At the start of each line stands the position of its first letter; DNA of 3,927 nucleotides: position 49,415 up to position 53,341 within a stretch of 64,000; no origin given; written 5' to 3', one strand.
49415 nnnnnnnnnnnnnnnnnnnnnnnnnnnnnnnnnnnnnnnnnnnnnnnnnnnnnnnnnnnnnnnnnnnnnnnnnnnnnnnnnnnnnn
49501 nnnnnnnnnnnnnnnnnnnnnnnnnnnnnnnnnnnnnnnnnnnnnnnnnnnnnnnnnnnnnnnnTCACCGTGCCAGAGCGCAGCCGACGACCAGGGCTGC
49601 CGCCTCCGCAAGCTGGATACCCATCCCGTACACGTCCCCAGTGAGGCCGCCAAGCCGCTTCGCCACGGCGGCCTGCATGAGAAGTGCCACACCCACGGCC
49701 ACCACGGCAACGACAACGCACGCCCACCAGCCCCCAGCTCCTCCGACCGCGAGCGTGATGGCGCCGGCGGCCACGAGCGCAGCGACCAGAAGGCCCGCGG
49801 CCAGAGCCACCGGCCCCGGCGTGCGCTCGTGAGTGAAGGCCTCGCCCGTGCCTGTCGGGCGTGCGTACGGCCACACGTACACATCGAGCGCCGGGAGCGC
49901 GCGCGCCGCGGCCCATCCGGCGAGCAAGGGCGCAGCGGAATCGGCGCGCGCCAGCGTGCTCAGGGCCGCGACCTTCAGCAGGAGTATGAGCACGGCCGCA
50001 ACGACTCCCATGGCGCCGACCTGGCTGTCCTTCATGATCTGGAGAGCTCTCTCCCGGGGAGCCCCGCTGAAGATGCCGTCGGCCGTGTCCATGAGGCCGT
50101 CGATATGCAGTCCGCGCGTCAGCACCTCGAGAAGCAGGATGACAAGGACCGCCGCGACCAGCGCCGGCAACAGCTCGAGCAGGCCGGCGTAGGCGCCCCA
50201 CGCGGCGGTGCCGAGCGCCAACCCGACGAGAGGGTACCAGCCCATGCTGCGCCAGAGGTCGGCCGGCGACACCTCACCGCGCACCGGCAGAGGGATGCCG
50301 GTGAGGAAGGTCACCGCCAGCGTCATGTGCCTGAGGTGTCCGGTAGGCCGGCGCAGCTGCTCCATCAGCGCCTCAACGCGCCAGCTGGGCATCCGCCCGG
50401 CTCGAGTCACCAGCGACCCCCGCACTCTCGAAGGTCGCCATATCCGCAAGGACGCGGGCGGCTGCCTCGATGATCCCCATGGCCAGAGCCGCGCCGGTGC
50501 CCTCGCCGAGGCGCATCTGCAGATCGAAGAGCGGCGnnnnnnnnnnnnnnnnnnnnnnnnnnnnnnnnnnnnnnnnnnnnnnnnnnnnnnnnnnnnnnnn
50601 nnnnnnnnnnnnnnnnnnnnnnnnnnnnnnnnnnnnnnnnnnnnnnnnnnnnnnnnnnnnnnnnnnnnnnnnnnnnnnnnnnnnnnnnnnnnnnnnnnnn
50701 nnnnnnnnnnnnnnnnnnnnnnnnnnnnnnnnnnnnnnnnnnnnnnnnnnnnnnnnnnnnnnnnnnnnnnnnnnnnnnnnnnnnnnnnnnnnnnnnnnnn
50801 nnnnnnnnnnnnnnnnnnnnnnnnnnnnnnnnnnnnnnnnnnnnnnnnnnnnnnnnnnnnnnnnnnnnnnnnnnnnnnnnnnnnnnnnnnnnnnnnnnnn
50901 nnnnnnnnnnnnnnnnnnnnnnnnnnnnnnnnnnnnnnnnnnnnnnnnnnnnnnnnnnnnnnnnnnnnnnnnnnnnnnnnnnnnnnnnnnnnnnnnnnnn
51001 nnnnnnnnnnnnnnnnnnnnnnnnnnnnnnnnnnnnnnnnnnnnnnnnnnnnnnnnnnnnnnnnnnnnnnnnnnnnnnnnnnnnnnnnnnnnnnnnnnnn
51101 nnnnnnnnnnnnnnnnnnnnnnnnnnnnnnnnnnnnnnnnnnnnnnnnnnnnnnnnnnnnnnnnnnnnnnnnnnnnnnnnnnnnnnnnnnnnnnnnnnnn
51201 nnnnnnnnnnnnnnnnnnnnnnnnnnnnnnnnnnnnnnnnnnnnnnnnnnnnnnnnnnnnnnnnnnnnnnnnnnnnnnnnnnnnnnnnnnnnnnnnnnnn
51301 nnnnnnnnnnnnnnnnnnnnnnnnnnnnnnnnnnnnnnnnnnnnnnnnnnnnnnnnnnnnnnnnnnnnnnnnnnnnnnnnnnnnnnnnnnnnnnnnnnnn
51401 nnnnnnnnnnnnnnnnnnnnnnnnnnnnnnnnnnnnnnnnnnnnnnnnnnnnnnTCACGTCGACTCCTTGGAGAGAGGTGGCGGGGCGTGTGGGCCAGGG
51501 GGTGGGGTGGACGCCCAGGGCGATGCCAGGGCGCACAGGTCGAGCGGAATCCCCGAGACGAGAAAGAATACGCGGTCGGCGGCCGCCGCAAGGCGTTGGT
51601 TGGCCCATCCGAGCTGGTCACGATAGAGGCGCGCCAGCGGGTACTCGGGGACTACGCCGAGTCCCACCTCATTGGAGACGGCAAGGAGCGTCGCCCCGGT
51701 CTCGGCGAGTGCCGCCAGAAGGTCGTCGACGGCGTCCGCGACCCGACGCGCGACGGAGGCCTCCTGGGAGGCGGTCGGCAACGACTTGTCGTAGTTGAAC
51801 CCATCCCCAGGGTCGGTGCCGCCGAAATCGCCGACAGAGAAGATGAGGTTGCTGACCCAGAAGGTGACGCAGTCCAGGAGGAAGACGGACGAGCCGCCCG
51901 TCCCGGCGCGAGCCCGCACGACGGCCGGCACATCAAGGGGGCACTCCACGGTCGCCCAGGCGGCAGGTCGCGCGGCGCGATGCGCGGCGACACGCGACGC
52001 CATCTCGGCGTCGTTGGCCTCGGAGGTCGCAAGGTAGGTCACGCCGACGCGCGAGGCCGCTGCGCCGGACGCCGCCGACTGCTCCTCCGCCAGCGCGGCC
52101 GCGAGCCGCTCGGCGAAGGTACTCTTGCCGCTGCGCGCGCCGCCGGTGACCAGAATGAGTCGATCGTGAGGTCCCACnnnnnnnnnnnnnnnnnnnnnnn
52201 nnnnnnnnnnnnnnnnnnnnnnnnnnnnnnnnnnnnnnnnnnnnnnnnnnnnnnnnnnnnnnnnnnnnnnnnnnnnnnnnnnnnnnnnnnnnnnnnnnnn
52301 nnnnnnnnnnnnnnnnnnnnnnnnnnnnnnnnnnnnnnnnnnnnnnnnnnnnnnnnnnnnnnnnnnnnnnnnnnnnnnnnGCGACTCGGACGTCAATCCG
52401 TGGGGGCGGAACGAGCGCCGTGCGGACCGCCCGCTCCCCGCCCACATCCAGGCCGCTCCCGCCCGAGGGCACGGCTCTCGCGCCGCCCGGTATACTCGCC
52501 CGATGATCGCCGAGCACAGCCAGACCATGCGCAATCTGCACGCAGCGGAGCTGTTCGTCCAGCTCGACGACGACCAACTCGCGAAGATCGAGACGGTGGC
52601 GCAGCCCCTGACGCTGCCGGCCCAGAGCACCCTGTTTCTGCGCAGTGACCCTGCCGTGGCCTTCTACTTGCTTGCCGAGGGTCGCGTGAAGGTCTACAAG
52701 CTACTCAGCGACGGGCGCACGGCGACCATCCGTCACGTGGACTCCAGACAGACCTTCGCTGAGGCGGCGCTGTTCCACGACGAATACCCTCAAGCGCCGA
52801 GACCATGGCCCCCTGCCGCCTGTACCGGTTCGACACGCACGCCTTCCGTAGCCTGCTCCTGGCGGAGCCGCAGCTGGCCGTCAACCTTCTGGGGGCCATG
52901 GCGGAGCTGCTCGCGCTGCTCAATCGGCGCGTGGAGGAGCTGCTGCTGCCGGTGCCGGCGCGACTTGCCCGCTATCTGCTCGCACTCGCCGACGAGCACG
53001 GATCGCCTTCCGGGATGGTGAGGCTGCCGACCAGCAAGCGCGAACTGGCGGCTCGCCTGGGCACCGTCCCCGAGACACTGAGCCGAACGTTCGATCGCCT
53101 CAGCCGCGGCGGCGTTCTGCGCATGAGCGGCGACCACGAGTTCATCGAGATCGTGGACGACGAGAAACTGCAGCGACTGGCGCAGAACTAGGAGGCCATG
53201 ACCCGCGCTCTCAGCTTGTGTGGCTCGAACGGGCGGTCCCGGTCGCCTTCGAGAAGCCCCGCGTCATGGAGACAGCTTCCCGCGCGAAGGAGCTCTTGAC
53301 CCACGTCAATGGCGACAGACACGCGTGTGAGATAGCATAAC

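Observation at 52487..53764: Crp/Fnr regulator, leaderless promoter, class-II TTGAC-N4-GTCAA site and a di-cluster ferredoxin with an extra Cys4 motif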

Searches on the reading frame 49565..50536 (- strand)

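Call 65: search_protein_families(library=pfam, proteins=[window:49565-50536:-], max_evalue=0.000001)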
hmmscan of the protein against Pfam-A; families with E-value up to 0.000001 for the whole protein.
window:49565-50536:- (323 aa): 1 family
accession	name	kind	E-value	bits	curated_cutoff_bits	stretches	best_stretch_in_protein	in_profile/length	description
PF02654.20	CobS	-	4.5e-50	171.1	23.2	1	74-316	1-207/207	Cobalamin-5-phosphate synthase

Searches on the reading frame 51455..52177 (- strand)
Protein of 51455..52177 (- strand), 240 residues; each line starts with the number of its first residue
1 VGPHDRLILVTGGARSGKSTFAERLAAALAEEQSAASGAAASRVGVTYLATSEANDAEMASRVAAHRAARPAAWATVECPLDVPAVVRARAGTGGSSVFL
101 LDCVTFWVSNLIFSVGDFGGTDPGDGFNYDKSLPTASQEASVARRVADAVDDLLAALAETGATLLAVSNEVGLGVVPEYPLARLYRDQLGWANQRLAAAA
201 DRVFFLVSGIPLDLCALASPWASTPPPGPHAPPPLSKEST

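Call 5: search_protein_families(library=pfam, proteins=[window:51455-52177:-], max_evalue=0.01)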
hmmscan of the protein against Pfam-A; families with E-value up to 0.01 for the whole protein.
window:51455-52177:- (240 aa): 5 families
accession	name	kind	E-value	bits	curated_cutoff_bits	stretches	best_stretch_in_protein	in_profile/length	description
PF02283.22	CobU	-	7.5e-54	182.2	27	1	8-214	1-168/168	Cobinamide kinase / cobinamide phosphate guanyltransferase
PF13191.12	AAA_16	-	9e-05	23.5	32.6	1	6-165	25-135/167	AAA ATPase domain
PF13481.12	AAA_25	-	0.00038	20.6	27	1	3-73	31-102/195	AAA domain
PF08433.16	KTI12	-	0.0045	17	22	1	7-35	3-31/271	Chromatin associated protein KTI12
PF05729.18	NACHT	-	0.0087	16.3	26.7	0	6-35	1-30/167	NACHT domain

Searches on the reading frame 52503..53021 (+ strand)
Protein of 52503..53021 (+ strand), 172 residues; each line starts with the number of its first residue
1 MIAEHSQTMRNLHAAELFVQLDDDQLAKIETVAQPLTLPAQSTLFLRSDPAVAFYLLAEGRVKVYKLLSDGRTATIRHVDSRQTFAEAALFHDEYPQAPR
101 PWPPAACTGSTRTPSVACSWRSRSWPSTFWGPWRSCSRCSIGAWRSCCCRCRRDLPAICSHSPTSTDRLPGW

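Call 5: search_protein_families(library=pfam, proteins=[window:52503-53021:+], max_evalue=0.01)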
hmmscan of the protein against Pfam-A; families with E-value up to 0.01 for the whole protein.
window:52503-53021:+ (172 aa): 1 family
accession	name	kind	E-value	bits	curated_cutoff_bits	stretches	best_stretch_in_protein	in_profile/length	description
PF00027.35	cNMP_binding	-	3.5e-11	43.4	27.5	1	37-94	3-60/89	Cyclic nucleotide-binding domain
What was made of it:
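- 52503..52789 (+): Crp/Fnr regulator, N-terminal part (cNMP-binding-like sensor domain), reading frame of ATG 52503. PF00027, E 3.5e-11 (call 5).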

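Call 7: search_protein_families(library=ncbifam, proteins=[window:52503-53021:+], max_evalue=0.01)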
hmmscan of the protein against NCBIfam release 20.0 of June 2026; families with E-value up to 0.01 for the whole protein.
window:52503-53021:+ (172 aa): 3 families
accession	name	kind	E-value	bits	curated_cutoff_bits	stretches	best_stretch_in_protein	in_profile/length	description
NF052518.1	TransRegLdrP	equivalog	1.2e-07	31.9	300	1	41-95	7-61/195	transcriptional regulator LdrP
NF006901.0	PRK09392.1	equivalog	8.4e-06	25.3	211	1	8-94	5-90/236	transcriptional activator FtrB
NF058543.1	ActPatMycb56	equivalog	7.4e-05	21.8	460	1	16-94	2-79/317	acetyltransferase Pat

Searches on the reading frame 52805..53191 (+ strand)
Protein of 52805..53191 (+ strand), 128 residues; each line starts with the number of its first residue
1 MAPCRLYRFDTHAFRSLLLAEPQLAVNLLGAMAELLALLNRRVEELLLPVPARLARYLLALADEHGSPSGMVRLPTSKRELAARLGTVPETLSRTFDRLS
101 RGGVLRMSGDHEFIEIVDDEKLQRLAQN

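Call 5: search_protein_families(library=pfam, proteins=[window:52805-53191:+], max_evalue=0.01)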
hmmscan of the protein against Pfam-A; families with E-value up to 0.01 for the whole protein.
window:52805-53191:+ (128 aa): 1 family
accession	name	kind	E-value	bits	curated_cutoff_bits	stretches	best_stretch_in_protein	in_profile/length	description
PF13545.12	HTH_Crp_2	-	2.1e-17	63.2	27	1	52-125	1-70/70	Crp-like helix-turn-helix domain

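Call 7: search_protein_families(library=ncbifam, proteins=[window:52805-53191:+], max_evalue=0.01)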
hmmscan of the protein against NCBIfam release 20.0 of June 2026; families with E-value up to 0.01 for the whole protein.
window:52805-53191:+ (128 aa): 8 families
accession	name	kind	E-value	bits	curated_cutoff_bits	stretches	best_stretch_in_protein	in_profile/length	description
NF006901.0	PRK09392.1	equivalog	1.4e-13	50.7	211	1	13-127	111-222/236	transcriptional activator FtrB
NF050815.1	TransActFtrBCaul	equivalog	1.5e-08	34.2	300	1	51-126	152-223/251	transcriptional activator FtrB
NF045989.1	TransRegFnrLRhodb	equivalog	9.1e-06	25.1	300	1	8-123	110-232/245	transcriptional regulator FnrL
NF008732.0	PRK11753.1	equivalog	7.4e-05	22.3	266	1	4-109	97-205/214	cAMP-activated global transcriptional regulator CRP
NF050806.1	TransRegFixKCaul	equivalog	0.00012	21.4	300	1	52-126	142-214/215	transcriptional regulator FixK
NF010499.0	PRK13918.1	equivalog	0.00021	20.8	274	1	51-127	125-202/205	CRP/FNR family transcriptional regulator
NF008365.0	PRK11161.1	subfamily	0.00098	18.5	228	1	52-127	168-244/250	fumarate/nitrate reduction transcriptional regulator Fnr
NF053664.1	TransRegPtrACyano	equivalog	0.0046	16.3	300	1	20-114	91-189/196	Crp/Fnr family transcriptional regulator PtrA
